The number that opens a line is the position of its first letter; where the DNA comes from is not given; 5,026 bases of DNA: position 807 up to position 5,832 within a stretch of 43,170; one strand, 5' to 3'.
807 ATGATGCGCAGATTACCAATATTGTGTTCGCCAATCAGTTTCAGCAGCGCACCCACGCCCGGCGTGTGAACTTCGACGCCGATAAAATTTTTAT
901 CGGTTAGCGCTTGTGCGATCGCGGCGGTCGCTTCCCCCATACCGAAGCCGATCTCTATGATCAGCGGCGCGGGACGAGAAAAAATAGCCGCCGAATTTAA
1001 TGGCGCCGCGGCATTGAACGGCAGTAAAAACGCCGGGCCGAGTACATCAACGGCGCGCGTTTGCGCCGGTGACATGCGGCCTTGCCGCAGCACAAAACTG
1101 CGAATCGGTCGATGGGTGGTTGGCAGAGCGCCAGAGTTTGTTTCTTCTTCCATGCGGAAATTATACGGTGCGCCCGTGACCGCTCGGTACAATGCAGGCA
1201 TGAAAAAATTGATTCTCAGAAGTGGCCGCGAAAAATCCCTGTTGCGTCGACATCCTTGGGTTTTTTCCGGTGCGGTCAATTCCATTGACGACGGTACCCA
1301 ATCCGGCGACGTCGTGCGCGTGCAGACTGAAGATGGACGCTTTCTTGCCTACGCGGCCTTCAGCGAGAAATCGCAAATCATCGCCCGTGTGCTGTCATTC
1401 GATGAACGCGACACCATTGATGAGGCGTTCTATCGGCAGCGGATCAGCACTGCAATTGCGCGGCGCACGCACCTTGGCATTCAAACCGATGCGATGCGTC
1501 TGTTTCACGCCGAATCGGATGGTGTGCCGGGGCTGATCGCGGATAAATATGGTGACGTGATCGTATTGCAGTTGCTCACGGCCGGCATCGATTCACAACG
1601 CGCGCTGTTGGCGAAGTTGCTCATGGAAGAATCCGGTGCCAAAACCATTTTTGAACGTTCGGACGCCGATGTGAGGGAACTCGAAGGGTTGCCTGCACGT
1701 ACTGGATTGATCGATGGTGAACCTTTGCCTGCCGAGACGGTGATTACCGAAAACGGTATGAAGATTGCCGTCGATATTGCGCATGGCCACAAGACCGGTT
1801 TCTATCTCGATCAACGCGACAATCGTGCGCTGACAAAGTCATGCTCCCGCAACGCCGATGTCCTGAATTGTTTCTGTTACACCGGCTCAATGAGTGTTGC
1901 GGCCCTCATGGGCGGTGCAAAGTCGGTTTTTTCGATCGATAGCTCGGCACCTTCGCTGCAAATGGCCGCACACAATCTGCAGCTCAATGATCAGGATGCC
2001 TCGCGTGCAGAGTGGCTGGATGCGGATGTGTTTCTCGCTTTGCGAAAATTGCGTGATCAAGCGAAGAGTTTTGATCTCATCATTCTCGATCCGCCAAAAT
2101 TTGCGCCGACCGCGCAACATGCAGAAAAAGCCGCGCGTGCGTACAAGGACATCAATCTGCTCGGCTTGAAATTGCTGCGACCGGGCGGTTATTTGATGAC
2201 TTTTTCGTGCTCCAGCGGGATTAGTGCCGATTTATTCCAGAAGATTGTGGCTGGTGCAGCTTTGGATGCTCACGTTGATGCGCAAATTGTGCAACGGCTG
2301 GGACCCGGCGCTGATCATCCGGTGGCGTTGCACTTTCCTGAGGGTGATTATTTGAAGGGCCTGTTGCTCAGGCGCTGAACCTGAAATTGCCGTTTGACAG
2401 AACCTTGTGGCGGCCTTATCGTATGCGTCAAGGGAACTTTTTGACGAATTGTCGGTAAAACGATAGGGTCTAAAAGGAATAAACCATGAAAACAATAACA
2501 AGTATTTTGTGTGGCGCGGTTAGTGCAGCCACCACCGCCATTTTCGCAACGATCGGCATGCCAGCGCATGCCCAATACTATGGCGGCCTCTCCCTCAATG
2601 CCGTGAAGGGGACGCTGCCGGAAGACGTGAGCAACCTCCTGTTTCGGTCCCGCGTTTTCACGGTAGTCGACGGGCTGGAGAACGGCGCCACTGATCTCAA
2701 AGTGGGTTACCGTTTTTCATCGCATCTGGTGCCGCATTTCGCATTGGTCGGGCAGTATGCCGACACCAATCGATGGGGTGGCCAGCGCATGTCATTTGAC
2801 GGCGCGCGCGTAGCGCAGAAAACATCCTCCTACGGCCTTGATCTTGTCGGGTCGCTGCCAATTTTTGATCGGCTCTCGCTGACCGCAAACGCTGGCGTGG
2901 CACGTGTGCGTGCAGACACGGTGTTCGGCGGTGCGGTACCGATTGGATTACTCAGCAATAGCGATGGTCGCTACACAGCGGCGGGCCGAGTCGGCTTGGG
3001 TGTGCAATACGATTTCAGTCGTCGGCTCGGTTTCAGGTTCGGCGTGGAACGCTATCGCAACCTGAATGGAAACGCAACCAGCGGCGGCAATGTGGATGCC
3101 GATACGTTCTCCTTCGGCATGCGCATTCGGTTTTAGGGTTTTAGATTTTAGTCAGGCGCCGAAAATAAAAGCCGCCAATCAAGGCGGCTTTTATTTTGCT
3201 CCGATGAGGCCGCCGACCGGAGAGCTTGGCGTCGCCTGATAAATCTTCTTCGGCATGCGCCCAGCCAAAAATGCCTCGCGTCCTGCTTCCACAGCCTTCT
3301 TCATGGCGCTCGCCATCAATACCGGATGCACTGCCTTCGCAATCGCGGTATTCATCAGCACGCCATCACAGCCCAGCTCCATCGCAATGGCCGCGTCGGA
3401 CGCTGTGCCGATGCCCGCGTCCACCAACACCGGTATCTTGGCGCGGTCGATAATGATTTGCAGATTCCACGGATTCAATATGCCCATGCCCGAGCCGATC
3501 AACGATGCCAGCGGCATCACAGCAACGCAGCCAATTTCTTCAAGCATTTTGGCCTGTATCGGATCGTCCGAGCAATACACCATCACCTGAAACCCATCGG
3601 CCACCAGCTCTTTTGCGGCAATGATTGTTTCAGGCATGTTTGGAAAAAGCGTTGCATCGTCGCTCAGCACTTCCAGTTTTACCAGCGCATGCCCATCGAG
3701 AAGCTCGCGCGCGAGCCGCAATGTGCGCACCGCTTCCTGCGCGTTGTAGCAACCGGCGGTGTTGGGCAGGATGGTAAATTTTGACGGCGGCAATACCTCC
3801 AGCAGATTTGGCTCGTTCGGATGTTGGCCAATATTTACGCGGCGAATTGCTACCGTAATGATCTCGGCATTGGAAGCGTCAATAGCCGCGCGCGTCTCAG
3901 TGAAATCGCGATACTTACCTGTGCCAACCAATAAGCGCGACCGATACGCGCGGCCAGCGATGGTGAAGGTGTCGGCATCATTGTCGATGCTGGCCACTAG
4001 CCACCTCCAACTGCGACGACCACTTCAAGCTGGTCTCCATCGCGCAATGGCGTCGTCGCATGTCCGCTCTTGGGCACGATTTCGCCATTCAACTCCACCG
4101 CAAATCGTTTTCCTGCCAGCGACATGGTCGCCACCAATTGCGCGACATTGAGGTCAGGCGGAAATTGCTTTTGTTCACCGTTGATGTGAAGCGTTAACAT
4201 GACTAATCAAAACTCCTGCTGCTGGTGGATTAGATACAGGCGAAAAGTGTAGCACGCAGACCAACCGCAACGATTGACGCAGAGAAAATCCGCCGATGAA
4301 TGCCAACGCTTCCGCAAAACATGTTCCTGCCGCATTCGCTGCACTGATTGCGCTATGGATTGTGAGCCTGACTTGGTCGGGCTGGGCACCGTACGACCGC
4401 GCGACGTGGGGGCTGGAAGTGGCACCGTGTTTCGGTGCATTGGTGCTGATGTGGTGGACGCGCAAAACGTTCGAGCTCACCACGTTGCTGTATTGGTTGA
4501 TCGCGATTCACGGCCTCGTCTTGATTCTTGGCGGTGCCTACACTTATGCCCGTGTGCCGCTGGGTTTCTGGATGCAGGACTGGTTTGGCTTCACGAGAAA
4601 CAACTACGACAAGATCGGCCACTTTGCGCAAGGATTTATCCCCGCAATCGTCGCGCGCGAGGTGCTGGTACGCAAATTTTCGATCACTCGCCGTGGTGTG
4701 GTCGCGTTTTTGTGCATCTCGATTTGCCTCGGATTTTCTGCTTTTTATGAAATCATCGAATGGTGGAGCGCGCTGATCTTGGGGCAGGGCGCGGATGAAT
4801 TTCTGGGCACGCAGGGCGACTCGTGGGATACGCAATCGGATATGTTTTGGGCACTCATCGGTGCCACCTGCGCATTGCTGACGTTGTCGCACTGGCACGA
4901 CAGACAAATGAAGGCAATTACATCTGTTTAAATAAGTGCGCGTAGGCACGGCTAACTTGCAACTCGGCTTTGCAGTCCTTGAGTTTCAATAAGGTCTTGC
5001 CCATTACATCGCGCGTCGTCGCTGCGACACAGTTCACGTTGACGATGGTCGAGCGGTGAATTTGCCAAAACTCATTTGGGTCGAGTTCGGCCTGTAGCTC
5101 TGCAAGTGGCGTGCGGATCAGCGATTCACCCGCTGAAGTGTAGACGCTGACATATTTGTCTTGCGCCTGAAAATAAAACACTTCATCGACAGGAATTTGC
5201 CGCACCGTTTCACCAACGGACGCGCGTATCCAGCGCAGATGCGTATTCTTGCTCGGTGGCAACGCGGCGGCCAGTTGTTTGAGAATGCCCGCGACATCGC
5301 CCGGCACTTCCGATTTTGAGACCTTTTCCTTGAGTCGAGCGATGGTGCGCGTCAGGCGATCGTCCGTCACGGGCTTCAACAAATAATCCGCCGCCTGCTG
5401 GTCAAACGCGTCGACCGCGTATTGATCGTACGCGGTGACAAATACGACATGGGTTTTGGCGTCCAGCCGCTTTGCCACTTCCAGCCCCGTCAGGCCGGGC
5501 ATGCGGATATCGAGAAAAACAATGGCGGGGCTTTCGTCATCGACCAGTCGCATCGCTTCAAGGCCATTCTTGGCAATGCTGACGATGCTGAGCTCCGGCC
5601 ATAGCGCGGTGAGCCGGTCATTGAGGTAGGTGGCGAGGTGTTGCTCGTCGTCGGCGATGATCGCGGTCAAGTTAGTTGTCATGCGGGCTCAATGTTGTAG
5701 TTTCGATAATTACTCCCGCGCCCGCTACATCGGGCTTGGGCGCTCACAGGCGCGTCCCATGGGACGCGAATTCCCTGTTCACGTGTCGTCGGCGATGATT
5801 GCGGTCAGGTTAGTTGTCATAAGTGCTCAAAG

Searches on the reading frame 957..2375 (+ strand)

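Call 78: search_protein_families(library=pfam, proteins=[window:957-2375:+], max_evalue=0.00001)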
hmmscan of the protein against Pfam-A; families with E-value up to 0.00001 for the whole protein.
window:957-2375:+ (473 aa): 4 families
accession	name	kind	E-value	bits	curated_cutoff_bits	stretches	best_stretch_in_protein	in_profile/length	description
PF10672.15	Methyltrans_SAM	-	4e-26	92.4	27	1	251-433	77-254/286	S-adenosylmethionine-dependent methyltransferase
PF17785.7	PUA_3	-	4.6e-20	71.6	22.6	1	85-148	1-64/64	PUA-like domain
PF03602.21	Cons_hypoth95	-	6.2e-09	36.2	24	1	298-382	41-123/182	Conserved hypothetical protein 95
PF13847.12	Methyltransf_31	-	3.2e-06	27.3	27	1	299-431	4-123/145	Methyltransferase domain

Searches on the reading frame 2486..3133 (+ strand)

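Call 78: search_protein_families(library=pfam, proteins=[window:2486-3133:+], max_evalue=0.00001)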
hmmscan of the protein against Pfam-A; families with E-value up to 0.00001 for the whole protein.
window:2486-3133:+ (216 aa): 1 family
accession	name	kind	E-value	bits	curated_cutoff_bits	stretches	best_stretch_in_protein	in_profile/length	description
PF13505.12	OMP_b-brl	-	1.1e-09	39.1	28.7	1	17-216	3-175/175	Outer membrane protein beta-barrel domain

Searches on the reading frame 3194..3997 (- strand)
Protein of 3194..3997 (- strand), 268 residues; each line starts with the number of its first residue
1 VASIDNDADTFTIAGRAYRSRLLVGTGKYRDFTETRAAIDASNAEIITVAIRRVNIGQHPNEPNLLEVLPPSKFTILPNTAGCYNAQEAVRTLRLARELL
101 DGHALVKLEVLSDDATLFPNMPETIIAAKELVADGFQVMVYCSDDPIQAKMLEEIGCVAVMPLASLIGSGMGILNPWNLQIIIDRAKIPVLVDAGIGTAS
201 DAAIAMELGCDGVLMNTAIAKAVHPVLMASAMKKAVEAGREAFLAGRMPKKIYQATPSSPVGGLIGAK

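Call 78: search_protein_families(library=pfam, proteins=[window:3194-3997:-], max_evalue=0.00001)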
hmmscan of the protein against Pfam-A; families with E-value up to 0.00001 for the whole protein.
window:3194-3997:- (268 aa): 1 family
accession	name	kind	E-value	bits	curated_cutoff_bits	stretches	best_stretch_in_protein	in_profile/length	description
PF05690.20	ThiG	-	1.5e-106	355.7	23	1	12-260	1-247/247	Thiazole biosynthesis protein ThiG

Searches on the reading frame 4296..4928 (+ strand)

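Call 78: search_protein_families(library=pfam, proteins=[window:4296-4928:+], max_evalue=0.00001)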
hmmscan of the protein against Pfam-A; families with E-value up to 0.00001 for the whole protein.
window:4296-4928:+ (211 aa): 1 family
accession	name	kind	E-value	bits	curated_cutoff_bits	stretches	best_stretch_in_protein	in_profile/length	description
PF09997.14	DUF2238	-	2e-56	190.2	26.4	1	48-186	3-140/140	Predicted membrane protein (DUF2238)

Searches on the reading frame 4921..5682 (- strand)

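Call 78: search_protein_families(library=pfam, proteins=[window:4921-5682:-], max_evalue=0.00001)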
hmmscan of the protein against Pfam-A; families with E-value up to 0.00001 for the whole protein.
window:4921-5682:- (254 aa): 2 families
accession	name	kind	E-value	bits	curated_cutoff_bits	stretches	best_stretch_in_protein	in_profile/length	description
PF04397.21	LytTR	-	9.8e-24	83.9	22.6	1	160-254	3-96/98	LytTr DNA-binding domain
PF00072.30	Response_reg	-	1.1e-19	71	30.2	1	8-114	2-110/111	Response regulator receiver domain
